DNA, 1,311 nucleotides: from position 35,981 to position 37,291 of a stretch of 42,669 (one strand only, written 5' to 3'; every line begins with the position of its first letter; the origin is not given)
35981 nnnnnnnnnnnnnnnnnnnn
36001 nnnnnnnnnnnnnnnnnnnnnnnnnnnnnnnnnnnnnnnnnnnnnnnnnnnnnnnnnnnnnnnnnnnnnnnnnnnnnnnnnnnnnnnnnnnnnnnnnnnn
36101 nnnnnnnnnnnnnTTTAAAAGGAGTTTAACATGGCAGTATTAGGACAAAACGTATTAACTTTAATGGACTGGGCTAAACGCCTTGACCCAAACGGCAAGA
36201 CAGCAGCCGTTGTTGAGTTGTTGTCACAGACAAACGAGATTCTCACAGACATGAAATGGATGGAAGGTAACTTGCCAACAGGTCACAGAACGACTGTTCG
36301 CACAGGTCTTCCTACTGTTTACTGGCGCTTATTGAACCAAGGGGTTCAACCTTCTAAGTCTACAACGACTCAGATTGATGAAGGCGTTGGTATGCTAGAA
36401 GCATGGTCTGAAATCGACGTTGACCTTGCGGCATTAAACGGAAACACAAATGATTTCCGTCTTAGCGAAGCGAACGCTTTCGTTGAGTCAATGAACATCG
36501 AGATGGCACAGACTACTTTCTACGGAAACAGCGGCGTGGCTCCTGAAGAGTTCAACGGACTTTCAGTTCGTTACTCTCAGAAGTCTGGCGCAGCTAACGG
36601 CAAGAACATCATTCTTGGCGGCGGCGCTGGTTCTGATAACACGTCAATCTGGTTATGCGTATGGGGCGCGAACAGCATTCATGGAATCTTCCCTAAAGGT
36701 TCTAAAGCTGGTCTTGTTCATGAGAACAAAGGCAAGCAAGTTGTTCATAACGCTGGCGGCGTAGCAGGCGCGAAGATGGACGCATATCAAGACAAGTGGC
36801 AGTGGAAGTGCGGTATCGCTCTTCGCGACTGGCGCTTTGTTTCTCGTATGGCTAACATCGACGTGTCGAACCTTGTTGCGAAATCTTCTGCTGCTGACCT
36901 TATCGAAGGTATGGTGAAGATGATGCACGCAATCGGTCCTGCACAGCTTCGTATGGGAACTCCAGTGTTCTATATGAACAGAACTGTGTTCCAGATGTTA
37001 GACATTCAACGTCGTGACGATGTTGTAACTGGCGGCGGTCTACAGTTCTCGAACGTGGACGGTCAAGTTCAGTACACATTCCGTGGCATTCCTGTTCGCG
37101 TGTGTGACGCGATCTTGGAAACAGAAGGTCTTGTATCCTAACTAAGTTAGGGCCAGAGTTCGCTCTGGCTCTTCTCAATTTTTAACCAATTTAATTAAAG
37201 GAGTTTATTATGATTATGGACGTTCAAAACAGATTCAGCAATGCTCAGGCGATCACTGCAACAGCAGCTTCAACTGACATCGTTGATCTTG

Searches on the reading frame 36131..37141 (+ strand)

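Call 13: search_protein_families(library=phrogs, proteins=[window:36131-37141:+], max_evalue=0.001)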
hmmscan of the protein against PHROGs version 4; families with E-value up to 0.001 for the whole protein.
window:36131-37141:+ (336 aa): 1 family
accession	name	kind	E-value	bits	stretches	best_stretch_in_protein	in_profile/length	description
phrog_212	-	head and packaging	7.8e-85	285.9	1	5-249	2-299/301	major head protein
